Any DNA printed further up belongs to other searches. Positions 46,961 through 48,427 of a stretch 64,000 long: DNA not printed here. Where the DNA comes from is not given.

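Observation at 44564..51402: A PspA/IM30 gene is embedded in a tight cluster with three proteins I cannot assign to any family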

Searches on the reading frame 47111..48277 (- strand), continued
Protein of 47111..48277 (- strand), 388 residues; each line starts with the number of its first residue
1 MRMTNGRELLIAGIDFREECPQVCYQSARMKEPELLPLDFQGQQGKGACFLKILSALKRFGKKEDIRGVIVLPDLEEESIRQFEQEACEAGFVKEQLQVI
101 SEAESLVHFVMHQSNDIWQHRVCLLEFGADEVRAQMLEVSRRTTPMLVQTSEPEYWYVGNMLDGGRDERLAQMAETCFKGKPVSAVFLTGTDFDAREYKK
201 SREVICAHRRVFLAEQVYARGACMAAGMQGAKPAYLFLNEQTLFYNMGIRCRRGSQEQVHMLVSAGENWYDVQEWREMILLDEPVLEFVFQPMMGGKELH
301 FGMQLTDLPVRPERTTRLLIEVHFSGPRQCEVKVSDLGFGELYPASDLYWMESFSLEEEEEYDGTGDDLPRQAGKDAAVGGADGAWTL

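Call 26: fold_search(model_id=the predicted structure, library=pdb)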
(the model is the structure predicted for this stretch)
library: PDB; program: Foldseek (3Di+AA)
matches with E <= 10: 1357; with E <= 0.001: 236
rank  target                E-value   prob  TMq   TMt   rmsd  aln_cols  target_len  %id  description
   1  7krv_A                1.0e-12  1.00  0.41  0.32  11.5       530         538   10  Stimulating state of disulfide-bridged Hsp70 DnaK (released 2021-09-15)
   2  2v7y                  1.1e-12  1.00  0.34  0.27  21.4       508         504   10  Crystal structure of the molecular chaperone DnaK from Geobacillus kaustophilus HTA426 in post-ATP hydrolysis state (released 2008-04-08)
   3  7kru_A                1.2e-12  1.00  0.40  0.32  11.6       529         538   10  Stimulating state of a truncated Hsp70 DnaK fused with a substrate peptide (released 2021-09-15)
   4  9a5j_A                2.4e-12  1.00  0.38  0.26  13.4       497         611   11  Integrative model of DNAK-GUDB by crosslinking MS and deep learning (released 2024-09-18)
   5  7kzi_A                5.1e-12  1.00  0.40  0.28  14.6       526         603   11  Intermediate state (QQQ) of near full-length DnaK alternatively fused with a substrate peptide (released 2021-05-12)
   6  5obu                  6.1e-12  1.00  0.36  0.28  19.5       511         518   12  Mycoplasma genitalium DnaK deletion mutant lacking SBDalpha in complex with AMPPNP. (released 2018-05-09)
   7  7kru_B                7.2e-12  1.00  0.42  0.32  11.6       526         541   10  Stimulating state of a truncated Hsp70 DnaK fused with a substrate peptide (released 2021-09-15)
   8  7krv_B                8.6e-12  1.00  0.43  0.33  11.3       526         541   10  Stimulating state of disulfide-bridged Hsp70 DnaK (released 2021-09-15)
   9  4ani_C                1.8e-11  1.00  0.37  0.30  17.4       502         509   10  Structural basis for the intermolecular communication between DnaK and GrpE in the DnaK chaperone system from Geobacil (released 2012-05-23)
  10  7o6r                  3.1e-11  1.00  0.31  0.24  16.1       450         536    9  Crystal structure of bovine Hsc70(aa1-554)E213A/D214A in complex with 1H-Indazole (released 2022-05-04)
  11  7kzu                  4.6e-11  1.00  0.37  0.28  14.8       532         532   10  Quasi-intermediate state (Q) of a truncated Hsp70 DnaK fused with a substrate peptide (released 2021-05-12)
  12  3c7n_B                5.2e-11  1.00  0.32  0.24  19.4       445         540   11  Structure of the Hsp110:Hsc70 Nucleotide Exchange Complex (released 2008-05-27)
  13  5obv                  9.9e-11  1.00  0.37  0.29  19.5       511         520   12  Mycoplasma genitalium DnaK deletion mutant lacking SBDalpha in complex with ADP and Pi. (released 2018-05-09)
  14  1yuw                  1.1e-10  1.00  0.33  0.25  17.6       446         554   10  crystal structure of bovine hsc70(aa1-554)E213A/D214A mutant (released 2005-10-04)
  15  7kw7_C                1.2e-10  1.00  0.31  0.24  19.0       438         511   10  Atomic cryoEM structure of Hsp90-Hsp70-Hop-GR (released 2021-12-08)
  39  5mb9_A                1.8e-08  1.00  0.38  0.30  14.9       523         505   10  Crystal structure of the eukaryotic ribosome associated complex (RAC), a unique Hsp70/Hsp40 pair (released 2016-12-28)
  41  5mb9_B                2.6e-08  1.00  0.38  0.31  14.4       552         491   10  Crystal structure of the eukaryotic ribosome associated complex (RAC), a unique Hsp70/Hsp40 pair (released 2016-12-28)
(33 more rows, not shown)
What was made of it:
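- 47111..48277 (-): DUF5716 protein, 388 aa, an Hsp70-derived protein. It has a reduced nucleotide-binding core (about 1-227), a linker (about 230-240) and a β substrate-binding domain (about 241-356). There is no α lid. An acidic tail follows (357-388). The top 44 Foldseek PDB hits are all Hsp70s, with DnaK at E 1e-12 (call 26).
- On Hsp70/DnaK: The top 44 Foldseek hits are Hsp70 chains spanning both domains (call 26).
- The top 44 Foldseek hits are Hsp70s covering both the nucleotide-binding and substrate-binding domains (call 26).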

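Call 42: search_protein_families(library=pfam, proteins=[L004:12157-13374:+, L043:13403-14053:+], max_evalue=1)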
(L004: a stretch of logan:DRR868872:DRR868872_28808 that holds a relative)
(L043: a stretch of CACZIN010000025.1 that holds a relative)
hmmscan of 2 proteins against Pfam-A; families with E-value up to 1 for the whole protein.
L004:12157-13374:+ (405 aa): 5 families
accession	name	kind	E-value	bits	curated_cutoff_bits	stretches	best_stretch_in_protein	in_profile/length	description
PF06985.17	HET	-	0.031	15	22.5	1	292-339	4-52/146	Heterokaryon incompatibility protein (HET)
PF00893.25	Multi_Drug_Res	-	0.032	15.2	23.7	1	188-242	25-77/93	Small Multidrug Resistance protein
PF14276.11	DUF4363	-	0.084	13.3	27.5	1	301-366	29-94/107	Domain of unknown function (DUF4363)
PF10076.14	Phage_Mu_Gp48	-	0.15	12.3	37.4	0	81-116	42-77/150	Bacteriophage Mu-like, Gp48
PF20289.3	MComp1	-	0.77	10.1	27.3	1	102-140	47-85/99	ABC-three component (ABC-3C) system Middle Component 1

L043:13403-14053:+ (216 aa): 3 families
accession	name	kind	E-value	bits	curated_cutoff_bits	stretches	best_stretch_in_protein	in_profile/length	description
PF05067.18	Mn_catalase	-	5.5e-48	163.8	27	1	15-196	1-196/284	Manganese containing catalase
PF02915.23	Rubrerythrin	-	0.0066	17.3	22.8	1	48-104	9-66/137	Rubrerythrin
PF03232.19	COQ7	-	0.0097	16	23.5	1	48-93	13-59/169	Ubiquinone biosynthesis protein COQ7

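Call 45: search_solved_structures(query=A4, max_evalue=10, show_alignments=0)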
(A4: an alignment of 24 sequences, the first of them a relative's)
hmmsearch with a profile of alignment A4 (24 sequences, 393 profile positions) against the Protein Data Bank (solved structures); distinct sequences matched with E-value up to 10: 3.
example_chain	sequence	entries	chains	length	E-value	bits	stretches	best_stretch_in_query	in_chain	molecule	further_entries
8eau_p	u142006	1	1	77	0.92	11.4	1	176-233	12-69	Vacuolar ATPase assembly integral membrane protein VMA21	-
6z16_F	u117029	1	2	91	4.4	9.1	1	184-228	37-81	Multisubunit Na+/H+ antiporter, F subunit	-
9dzv_A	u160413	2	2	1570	8.3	8.2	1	278-324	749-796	Phospholipid-transporting ATPase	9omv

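Call 59: search_protein_families(library=ncbifam, proteins=[L004:12157-13374:+], max_evalue=0.001)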
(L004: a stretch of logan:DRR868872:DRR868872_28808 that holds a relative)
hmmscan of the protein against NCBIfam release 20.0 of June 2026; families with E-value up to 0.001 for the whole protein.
L004:12157-13374:+ (405 aa): 0 families

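Call 72: search_protein_representatives(alignment_id=A1)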
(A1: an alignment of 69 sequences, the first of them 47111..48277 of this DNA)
Query: 69 sequences, 418 profile positions. Proteins with E-value up to 0.001 (for the whole library): 2032; up to 1e-10: 1407; up to 1e-30: 748. The best 150 are listed.
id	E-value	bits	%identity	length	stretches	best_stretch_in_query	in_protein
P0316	3.0e-152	523.5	-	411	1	3-416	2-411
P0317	1.6e-151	521.1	-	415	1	5-417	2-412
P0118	8.8e-147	505.5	-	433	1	3-416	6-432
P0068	6.8e-140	482.8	-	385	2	104-417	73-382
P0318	2.1e-139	481.2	-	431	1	4-416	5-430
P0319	6.8e-139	479.5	-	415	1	3-416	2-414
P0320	5.3e-138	476.6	-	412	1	4-416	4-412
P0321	1.2e-135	468.9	-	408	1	6-415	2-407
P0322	3.7e-135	467.3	-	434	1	4-417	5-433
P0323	5.0e-135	466.8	-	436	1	3-416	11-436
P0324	2.0e-133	461.5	-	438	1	4-416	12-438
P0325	3.7e-133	460.6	-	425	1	4-416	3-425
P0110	1.5e-132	458.7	-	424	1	4-416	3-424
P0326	1.8e-130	451.8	-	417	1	4-417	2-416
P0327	1.9e-130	451.7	-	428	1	3-411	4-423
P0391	7.1e-112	390.5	-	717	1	3-417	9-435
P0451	9.0e-101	354.0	-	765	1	4-417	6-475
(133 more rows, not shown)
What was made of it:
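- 47111..48277 (-): The family has 2032 clusters at 50% identity (call 72).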

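Call 83: search_protein_families(library=pfam, proteins=[L027:11061-16901:+], max_evalue=0.001)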
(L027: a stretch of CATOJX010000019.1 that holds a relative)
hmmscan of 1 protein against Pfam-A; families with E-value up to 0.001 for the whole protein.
L027:11061-16901:+ (1946 aa): 2 families
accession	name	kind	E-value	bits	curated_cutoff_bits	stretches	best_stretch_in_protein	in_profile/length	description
PF02368.24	Big_2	-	5.5e-23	81.2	22.8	2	914-988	4-79/79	Bacterial Ig-like domain (group 2)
PF22359.2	Big-like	-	2.2e-13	50.6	27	2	1030-1064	6-40/48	Bacterial Ig-like domain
